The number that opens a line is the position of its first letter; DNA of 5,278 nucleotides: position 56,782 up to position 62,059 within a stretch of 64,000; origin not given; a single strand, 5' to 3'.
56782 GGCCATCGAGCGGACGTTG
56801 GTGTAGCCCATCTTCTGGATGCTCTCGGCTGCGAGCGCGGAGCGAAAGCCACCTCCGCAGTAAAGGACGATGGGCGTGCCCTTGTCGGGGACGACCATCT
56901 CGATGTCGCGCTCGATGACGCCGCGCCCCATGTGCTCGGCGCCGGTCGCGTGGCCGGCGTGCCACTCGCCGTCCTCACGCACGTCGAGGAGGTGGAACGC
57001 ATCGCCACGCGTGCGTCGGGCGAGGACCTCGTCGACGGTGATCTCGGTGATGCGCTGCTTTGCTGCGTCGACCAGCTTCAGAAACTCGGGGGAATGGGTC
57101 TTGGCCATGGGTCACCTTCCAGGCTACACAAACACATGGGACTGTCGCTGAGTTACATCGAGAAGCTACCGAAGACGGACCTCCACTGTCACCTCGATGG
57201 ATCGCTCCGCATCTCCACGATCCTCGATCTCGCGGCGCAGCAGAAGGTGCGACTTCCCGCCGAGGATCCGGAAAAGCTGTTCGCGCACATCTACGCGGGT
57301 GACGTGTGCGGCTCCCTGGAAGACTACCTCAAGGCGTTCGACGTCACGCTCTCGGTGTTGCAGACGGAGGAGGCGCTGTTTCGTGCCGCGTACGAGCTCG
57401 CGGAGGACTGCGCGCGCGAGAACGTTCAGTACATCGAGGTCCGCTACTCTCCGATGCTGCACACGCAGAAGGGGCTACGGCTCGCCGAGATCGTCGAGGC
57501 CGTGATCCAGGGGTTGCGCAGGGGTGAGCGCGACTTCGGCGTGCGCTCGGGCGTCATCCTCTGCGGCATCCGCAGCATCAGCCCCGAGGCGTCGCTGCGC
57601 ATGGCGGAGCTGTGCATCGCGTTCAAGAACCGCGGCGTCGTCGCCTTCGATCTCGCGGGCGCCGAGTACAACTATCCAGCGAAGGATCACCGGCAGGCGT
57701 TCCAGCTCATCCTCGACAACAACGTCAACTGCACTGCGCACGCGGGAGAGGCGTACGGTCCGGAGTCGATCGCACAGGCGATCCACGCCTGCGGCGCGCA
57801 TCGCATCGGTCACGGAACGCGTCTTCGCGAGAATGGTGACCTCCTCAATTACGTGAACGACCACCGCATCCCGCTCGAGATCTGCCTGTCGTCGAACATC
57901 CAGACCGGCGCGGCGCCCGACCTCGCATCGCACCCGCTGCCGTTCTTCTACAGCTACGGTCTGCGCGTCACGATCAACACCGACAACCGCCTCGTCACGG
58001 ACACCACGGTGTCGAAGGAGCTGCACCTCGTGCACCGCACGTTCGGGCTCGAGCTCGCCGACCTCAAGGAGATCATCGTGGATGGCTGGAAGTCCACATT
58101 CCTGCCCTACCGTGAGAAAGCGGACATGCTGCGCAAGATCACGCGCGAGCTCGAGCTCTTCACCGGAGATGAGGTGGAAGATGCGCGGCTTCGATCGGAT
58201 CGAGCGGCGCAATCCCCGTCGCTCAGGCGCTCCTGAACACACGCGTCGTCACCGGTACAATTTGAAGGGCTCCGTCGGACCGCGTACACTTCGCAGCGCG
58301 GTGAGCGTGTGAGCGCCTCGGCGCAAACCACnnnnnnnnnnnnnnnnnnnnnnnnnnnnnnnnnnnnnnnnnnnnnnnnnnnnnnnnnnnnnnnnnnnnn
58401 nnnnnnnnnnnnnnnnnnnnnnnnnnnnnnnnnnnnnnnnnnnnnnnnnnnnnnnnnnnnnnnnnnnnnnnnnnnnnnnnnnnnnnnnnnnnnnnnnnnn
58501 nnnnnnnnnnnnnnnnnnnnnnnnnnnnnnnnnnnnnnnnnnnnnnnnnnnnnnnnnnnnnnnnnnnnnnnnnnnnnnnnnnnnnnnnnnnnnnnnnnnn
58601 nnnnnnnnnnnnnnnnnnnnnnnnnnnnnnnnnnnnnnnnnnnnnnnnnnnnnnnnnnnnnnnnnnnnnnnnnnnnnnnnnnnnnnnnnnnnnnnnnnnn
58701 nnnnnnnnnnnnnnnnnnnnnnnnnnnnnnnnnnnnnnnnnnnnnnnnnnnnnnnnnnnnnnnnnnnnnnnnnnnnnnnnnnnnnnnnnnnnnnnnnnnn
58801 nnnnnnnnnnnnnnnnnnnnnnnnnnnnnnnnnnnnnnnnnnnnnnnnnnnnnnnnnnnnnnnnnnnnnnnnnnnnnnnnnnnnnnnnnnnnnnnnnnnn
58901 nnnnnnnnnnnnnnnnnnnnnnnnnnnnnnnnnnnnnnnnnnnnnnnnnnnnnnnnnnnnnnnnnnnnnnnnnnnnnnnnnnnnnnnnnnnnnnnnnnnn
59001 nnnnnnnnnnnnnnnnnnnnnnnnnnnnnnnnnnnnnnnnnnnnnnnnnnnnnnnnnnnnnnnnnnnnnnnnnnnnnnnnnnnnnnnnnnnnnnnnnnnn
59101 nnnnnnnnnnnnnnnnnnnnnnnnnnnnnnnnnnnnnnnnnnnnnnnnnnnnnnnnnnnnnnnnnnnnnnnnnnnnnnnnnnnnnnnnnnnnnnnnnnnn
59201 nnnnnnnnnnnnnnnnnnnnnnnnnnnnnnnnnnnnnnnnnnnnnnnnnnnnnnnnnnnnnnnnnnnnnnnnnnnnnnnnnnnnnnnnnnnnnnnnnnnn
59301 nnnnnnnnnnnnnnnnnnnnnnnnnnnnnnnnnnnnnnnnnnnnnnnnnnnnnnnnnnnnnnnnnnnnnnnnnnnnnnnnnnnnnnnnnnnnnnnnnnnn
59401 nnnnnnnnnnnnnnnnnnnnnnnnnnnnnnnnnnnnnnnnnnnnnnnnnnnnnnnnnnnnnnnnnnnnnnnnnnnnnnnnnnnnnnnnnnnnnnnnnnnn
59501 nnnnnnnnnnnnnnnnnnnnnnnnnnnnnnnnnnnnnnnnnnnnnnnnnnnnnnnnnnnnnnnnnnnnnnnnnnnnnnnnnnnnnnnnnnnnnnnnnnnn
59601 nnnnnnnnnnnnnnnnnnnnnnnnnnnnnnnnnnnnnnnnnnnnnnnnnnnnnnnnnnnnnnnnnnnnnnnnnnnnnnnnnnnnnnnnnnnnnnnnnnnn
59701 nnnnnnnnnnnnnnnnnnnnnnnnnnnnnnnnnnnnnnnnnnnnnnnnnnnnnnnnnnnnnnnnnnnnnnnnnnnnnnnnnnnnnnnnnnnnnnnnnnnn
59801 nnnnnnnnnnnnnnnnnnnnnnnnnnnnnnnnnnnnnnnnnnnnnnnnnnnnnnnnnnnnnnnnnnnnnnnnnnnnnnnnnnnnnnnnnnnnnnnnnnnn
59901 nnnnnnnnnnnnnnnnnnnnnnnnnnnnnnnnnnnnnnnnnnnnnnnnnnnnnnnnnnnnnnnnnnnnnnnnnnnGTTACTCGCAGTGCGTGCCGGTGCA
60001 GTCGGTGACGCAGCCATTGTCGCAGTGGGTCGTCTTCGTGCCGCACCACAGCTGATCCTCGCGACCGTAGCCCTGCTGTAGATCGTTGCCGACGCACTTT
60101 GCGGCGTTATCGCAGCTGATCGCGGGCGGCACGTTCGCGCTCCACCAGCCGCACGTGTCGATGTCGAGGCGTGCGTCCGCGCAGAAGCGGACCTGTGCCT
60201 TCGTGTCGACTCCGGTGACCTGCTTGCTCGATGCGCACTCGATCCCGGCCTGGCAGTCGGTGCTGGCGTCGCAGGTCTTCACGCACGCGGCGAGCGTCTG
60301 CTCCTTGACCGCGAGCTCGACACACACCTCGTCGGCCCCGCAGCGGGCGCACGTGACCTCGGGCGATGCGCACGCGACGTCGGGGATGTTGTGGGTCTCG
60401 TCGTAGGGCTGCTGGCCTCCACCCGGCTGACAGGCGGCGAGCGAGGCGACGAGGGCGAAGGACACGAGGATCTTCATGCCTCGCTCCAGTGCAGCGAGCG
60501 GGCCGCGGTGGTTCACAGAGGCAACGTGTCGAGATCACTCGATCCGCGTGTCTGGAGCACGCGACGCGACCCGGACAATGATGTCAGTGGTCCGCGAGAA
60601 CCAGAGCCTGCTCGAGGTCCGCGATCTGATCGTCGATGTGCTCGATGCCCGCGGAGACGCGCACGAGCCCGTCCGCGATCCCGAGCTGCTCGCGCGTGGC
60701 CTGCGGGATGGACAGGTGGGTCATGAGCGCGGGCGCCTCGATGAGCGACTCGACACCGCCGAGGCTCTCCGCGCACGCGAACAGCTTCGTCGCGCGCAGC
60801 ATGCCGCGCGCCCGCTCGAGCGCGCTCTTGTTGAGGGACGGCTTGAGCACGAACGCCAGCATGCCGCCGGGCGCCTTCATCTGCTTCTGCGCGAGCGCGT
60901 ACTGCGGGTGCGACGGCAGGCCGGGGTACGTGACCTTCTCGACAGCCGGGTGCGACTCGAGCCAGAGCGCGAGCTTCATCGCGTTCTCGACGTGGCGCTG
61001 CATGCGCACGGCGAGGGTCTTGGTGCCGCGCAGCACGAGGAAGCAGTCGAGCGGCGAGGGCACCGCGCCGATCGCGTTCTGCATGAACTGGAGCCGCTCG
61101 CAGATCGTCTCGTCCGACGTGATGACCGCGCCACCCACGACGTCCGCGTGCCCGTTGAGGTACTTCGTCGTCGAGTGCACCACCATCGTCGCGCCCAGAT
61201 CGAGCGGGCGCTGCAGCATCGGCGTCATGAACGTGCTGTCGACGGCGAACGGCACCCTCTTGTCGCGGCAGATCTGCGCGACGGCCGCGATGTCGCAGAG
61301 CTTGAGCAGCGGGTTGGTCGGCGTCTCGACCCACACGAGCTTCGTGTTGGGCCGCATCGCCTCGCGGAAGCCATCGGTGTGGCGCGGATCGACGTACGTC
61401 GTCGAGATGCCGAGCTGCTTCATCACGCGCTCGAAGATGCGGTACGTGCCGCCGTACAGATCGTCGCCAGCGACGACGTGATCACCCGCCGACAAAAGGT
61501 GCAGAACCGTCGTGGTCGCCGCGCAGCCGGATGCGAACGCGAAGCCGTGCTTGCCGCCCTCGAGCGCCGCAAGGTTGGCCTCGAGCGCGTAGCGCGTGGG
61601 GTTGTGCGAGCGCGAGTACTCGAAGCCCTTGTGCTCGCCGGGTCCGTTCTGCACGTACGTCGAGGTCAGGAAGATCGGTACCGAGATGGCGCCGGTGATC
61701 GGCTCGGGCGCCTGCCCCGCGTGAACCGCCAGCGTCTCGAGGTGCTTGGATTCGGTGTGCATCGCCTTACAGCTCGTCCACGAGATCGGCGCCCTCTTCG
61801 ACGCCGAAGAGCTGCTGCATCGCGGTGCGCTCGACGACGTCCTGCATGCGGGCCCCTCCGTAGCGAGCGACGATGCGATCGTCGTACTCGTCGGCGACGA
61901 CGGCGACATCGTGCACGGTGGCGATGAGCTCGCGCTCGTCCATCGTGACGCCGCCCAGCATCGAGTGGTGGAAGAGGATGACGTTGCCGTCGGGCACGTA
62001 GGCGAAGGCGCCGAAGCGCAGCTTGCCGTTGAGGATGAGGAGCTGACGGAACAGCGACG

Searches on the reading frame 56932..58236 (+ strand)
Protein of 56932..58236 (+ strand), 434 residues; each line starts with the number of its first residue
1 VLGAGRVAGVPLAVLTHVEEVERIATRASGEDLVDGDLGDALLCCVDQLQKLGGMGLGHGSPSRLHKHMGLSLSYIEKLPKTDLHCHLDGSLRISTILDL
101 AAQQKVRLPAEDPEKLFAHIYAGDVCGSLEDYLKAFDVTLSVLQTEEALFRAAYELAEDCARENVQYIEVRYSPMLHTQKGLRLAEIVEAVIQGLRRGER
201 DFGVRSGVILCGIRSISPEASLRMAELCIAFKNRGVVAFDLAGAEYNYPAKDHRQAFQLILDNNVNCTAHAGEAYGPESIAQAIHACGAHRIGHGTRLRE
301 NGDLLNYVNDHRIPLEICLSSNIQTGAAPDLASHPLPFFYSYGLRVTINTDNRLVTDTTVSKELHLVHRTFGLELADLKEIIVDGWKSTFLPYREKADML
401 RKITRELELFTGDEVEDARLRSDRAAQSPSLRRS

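Call 74: search_protein_families(library=pfam, proteins=[window:56932-58236:+], max_evalue=0.00001)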
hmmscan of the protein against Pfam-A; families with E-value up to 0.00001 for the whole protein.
window:56932-58236:+ (434 aa): 1 family
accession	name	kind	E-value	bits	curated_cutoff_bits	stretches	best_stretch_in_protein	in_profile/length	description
PF00962.28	A_deaminase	-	4.2e-97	325.6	27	1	80-404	1-328/330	Adenosine deaminase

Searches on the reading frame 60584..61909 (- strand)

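Call 74: search_protein_families(library=pfam, proteins=[window:60584-61909:-], max_evalue=0.00001)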
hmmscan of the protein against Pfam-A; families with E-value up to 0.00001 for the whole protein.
window:60584-61909:- (441 aa): 1 family
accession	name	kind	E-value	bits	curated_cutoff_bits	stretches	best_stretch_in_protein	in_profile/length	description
PF01053.26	Cys_Met_Meta_PP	-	2.5e-151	504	27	1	58-436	1-380/381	Cys/Met metabolism PLP-dependent enzyme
